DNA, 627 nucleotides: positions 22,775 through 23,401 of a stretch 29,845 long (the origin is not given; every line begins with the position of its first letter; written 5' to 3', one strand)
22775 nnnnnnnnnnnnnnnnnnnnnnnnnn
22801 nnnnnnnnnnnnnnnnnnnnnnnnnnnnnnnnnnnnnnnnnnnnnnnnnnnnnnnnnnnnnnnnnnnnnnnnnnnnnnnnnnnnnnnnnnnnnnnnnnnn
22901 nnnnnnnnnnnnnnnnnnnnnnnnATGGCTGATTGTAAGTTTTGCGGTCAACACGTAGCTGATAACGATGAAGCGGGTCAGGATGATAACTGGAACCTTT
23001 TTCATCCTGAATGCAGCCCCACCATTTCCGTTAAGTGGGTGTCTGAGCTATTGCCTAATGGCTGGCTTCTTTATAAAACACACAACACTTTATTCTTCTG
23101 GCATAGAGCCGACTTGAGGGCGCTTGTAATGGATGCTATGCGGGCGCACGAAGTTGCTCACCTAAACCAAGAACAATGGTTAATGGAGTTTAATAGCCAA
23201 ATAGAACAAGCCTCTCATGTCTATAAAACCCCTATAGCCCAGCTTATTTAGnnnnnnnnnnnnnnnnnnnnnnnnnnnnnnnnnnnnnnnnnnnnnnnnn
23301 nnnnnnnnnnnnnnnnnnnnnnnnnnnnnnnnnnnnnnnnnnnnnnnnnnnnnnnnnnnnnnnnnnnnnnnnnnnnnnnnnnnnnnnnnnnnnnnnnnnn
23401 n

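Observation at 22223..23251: Opposite-strand three-gene early island inserted in the head morphogenesis module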

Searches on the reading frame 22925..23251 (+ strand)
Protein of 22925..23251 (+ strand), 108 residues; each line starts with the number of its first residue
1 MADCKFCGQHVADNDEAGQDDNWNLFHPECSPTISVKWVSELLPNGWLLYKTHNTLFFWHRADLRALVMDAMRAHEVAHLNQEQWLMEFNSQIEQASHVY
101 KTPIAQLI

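Call 7: search_protein_families(library=pfam, proteins=[window:22925-23251:+], max_evalue=1)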
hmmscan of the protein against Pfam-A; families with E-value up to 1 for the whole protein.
window:22925-23251:+ (108 aa): 0 families

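Call 8: search_protein_families(library=phrogs, proteins=[window:22925-23251:+], max_evalue=1)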
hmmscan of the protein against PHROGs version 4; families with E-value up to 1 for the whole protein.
window:22925-23251:+ (108 aa): 0 families

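Call 16: find_homologous_proteins(query=window:22925-23251:+, max_evalue=0.01)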
Query window:22925-23251:+ (108 aa): 1 proteins with E <= 0.01 among 2 candidates.
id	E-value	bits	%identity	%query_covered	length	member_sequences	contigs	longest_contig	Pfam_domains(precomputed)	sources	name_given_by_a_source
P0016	7.6e-70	250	99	100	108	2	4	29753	-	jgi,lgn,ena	-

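Call 22: search_dna_similar(query=window:22925-23251:+, collection=phages, mode=protein, max_evalue=0.01, max_rows=30)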
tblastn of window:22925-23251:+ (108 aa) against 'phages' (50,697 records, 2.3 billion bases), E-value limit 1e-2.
No match.

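Call 47: search_protein_families(library=padloc, proteins=[window:22925-23251:+], max_evalue=1)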
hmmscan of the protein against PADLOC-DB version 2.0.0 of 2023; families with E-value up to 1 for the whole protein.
window:22925-23251:+ (108 aa): 0 families

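Call 48: search_protein_families(library=ncbifam, proteins=[window:22925-23251:+], max_evalue=1)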
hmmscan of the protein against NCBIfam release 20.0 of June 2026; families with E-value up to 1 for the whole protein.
window:22925-23251:+ (108 aa): 1 family
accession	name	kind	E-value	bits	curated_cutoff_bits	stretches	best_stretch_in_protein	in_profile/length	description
NF045778.1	gas_vesic_GvpL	equivalog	0.032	13.9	200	1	61-104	34-78/260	gas vesicle protein GvpL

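Call 55: search_solved_structures(query=window:22925-23251:+, max_evalue=10, show_alignments=3)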
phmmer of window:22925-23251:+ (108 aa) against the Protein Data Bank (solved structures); distinct sequences matched with E-value up to 10: 7.
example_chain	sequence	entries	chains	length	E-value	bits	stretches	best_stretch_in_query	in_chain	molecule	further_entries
7w3e_M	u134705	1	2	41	0.77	13.1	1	32-54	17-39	Cytochrome c oxidase subunit 8B, mitochondrial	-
9w2z_M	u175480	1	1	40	0.79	13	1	32-54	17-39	Cytochrome c oxidase subunit 8B, mitochondrial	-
5b1b_M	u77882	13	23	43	0.8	13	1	32-54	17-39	Cytochrome c oxidase subunit 8B, mitochondrial | COMPLEX IV COX8B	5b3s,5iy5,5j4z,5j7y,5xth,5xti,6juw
1occ_M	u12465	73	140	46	0.89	12.9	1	32-54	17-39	CYTOCHROME C OXIDASE | Cytochrome c oxidase polypeptide VIII-heart | CYTOCHROME C OXIDASE SUBUNIT 8B, MITOCHONDRIAL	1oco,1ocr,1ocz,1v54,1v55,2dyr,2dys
1e0m_A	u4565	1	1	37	0.92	12.8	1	43-64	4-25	WWPROTOTYPE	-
8gcq_M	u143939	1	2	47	0.93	12.8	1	32-54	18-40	Cytochrome c oxidase subunit 8B, mitochondrial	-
2y69_M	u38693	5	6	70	1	12.7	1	33-54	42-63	CYTOCHROME C OXIDASE POLYPEPTIDE 8H | Cytochrome c oxidase subunit 8B, mitochondrial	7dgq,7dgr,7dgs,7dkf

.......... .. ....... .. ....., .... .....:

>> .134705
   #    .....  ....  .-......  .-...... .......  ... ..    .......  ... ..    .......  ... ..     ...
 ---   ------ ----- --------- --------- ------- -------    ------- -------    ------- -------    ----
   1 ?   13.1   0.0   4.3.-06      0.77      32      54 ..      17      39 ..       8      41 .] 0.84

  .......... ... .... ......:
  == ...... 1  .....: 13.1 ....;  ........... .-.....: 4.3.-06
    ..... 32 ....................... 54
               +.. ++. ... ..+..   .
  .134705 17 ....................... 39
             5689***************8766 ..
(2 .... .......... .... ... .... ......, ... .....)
